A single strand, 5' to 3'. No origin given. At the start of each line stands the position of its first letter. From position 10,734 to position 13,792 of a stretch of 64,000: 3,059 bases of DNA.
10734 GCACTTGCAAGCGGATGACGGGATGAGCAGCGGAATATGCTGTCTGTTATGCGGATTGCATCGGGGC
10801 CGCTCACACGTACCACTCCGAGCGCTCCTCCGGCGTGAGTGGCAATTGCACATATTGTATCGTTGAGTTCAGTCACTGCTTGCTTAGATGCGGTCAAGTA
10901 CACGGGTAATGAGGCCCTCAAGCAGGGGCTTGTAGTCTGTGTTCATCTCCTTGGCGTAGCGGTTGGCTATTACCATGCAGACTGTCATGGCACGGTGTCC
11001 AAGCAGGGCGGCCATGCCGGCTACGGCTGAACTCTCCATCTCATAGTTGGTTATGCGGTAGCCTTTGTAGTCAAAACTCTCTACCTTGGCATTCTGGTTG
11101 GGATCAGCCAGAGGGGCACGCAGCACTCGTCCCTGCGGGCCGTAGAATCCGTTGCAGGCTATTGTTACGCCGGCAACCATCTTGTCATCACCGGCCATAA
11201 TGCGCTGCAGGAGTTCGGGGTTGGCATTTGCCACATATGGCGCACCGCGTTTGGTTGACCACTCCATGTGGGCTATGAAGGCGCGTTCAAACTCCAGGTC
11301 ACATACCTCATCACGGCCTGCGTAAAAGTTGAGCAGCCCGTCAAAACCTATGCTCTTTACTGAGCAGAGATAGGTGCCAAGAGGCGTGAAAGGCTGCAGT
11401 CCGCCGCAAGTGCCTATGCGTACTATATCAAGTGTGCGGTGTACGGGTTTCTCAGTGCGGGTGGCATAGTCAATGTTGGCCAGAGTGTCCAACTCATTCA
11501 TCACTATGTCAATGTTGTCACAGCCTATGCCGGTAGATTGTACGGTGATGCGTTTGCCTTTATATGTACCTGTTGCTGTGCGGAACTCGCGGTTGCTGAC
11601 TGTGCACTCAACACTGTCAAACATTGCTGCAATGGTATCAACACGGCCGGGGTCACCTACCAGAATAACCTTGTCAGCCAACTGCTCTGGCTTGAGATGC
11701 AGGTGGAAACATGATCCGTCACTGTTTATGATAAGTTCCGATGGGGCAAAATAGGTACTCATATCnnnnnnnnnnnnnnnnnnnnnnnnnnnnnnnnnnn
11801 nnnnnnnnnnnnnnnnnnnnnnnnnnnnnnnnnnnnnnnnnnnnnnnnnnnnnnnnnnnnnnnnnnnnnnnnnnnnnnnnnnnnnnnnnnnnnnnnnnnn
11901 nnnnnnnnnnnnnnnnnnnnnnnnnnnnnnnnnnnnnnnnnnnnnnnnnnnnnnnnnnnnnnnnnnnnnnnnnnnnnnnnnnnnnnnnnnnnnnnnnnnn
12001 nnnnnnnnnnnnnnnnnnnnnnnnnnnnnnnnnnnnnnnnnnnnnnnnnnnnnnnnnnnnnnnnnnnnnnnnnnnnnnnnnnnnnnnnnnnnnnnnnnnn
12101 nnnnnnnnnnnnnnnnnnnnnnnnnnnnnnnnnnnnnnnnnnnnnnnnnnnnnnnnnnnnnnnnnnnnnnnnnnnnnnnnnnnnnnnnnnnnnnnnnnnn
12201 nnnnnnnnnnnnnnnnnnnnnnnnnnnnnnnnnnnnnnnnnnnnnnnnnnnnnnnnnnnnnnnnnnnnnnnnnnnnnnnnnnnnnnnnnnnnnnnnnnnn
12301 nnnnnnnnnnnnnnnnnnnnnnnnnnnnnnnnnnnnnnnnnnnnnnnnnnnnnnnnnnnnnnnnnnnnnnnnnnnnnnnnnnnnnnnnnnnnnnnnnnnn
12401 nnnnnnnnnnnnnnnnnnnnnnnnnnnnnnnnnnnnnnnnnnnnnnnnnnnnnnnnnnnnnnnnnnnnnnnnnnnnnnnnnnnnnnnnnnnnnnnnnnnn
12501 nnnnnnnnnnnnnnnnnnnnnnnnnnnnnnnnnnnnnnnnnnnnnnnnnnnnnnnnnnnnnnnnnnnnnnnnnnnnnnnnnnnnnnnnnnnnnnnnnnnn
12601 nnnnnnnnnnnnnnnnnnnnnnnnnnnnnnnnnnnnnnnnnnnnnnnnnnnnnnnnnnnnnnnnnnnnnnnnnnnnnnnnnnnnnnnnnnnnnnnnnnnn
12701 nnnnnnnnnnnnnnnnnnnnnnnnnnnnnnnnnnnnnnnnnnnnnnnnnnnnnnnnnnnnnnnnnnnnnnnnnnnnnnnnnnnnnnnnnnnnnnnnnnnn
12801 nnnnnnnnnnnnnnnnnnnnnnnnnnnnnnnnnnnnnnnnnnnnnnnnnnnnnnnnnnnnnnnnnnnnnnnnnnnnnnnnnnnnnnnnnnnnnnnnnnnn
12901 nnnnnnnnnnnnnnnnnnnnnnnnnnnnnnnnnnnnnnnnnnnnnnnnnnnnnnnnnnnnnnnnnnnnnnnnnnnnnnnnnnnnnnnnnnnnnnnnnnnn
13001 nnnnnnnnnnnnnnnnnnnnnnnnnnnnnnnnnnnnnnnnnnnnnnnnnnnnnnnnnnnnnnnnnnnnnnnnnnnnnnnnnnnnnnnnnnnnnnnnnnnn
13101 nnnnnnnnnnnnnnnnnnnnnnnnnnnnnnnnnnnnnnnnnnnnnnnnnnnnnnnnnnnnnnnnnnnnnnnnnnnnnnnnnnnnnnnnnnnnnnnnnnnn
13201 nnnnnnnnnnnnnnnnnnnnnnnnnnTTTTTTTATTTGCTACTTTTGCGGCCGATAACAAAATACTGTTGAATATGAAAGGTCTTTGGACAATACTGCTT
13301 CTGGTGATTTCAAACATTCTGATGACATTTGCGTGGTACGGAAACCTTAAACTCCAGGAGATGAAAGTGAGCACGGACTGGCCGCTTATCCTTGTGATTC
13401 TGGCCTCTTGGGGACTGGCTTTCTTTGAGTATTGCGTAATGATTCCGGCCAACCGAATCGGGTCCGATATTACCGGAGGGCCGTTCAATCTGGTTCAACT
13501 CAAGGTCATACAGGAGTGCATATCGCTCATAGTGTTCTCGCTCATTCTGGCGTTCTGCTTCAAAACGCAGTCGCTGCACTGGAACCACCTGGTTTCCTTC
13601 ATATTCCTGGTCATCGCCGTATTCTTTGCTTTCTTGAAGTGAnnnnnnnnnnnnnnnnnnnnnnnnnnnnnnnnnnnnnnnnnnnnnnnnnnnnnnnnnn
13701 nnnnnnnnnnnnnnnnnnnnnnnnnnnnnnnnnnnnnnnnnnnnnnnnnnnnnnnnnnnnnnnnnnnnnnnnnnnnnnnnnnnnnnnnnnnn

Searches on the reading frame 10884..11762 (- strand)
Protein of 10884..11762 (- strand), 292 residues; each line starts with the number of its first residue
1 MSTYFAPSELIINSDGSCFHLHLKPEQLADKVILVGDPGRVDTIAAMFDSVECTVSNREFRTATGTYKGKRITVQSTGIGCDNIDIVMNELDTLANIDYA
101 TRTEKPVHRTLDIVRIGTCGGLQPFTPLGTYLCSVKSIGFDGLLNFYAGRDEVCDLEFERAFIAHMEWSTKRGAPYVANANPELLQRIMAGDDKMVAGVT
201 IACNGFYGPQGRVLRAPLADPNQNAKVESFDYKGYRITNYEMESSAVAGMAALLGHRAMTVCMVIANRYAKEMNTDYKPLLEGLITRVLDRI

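Call 16: search_protein_families(library=pfam, proteins=[window:10884-11762:-], max_evalue=0.001)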
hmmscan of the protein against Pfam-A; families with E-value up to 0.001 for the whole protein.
window:10884-11762:- (292 aa): 1 family
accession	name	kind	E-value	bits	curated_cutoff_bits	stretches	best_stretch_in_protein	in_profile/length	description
PF01048.26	PNP_UDP_1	-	1.5e-30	106.7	25.1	1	32-271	3-202/233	Phosphorylase superfamily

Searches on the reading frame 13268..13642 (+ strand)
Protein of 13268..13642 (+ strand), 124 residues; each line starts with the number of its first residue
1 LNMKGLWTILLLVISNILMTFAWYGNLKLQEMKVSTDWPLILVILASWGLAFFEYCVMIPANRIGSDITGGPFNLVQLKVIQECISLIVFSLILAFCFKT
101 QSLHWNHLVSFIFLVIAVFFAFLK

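Call 16: search_protein_families(library=pfam, proteins=[window:13268-13642:+], max_evalue=0.001)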
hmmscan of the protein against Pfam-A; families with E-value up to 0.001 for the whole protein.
window:13268-13642:+ (124 aa): 1 family
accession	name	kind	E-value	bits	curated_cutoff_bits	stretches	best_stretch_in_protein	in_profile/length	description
PF04342.18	DMT_6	-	7.5e-39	132.7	25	1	8-122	1-104/104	Putative member of DMT superfamily (DUF486)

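Call 24: find_encoding_contigs(protein=window:13274-13639:+, flank=3000, max_places=10)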
Protein seq(122 aa) (122 aa): 24 contigs read that carry it; 10 places shown.
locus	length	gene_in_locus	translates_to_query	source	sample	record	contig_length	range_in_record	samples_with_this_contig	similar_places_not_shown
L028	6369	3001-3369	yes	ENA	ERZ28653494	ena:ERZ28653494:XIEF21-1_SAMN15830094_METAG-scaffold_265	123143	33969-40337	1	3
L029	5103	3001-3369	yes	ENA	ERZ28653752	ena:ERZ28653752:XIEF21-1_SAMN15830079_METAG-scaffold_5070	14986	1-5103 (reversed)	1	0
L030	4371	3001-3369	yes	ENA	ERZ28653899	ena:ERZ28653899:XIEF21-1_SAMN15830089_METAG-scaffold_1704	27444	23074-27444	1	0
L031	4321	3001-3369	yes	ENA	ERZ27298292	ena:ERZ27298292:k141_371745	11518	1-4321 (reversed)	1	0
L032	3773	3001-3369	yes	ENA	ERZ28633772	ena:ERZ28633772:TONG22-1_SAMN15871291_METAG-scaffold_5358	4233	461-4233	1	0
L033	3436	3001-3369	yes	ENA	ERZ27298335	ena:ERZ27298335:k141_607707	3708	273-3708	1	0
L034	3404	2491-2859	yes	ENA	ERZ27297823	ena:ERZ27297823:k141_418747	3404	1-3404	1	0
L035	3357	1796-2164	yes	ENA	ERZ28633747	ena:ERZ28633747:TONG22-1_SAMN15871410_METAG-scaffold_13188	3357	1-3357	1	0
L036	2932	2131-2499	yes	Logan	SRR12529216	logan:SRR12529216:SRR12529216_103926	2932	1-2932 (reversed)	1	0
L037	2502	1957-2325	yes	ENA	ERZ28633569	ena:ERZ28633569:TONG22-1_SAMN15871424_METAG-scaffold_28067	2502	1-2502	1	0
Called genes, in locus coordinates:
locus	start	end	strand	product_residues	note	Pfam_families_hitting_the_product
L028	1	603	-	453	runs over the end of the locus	PF10396:TrmE_N, PF12631:MnmE_helical, PF00350:Dynamin_N (faint), PF01926:MMR_HSR1, PF02421:FeoB_N (weak)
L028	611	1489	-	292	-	PF01048:PNP_UDP_1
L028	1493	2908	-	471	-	PF07719:TPR_2 (faint), PF12895:ANAPC3 (faint), PF13181:TPR_8 (faint), PF13428:TPR_14 (faint), PF13432:TPR_16 (weak)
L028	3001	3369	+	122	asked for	PF04342:DMT_6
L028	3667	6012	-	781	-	PF10418:DHODB_Fe-S_bind, PF14691:Fer4_20, PF00070:Pyr_redox (weak), PF07992:Pyr_redox_2, PF13738:Pyr_redox_3 (faint), PF13450:NAD_binding_8 (weak)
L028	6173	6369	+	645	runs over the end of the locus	PF12439:GDE_N, PF06202:GDE_C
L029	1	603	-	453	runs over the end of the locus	PF10396:TrmE_N, PF12631:MnmE_helical, PF00350:Dynamin_N (faint), PF01926:MMR_HSR1, PF02421:FeoB_N (weak)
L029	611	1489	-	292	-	PF01048:PNP_UDP_1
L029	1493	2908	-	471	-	PF07719:TPR_2 (faint), PF12895:ANAPC3 (faint), PF13181:TPR_8 (faint), PF13428:TPR_14 (faint), PF13432:TPR_16 (weak)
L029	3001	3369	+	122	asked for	PF04342:DMT_6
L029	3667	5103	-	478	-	?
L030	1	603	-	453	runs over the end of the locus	PF10396:TrmE_N, PF12631:MnmE_helical, PF00350:Dynamin_N (faint), PF01926:MMR_HSR1, PF02421:FeoB_N (weak)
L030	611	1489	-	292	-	PF01048:PNP_UDP_1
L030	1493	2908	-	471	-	PF07719:TPR_2 (faint), PF12895:ANAPC3 (faint), PF13181:TPR_8 (faint), PF13428:TPR_14 (faint), PF13432:TPR_16 (weak)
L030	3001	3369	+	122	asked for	PF04342:DMT_6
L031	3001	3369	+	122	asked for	PF04342:DMT_6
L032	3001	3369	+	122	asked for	PF04342:DMT_6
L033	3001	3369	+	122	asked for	PF04342:DMT_6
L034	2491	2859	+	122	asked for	PF04342:DMT_6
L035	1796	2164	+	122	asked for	PF04342:DMT_6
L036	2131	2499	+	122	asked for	PF04342:DMT_6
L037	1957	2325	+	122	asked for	PF04342:DMT_6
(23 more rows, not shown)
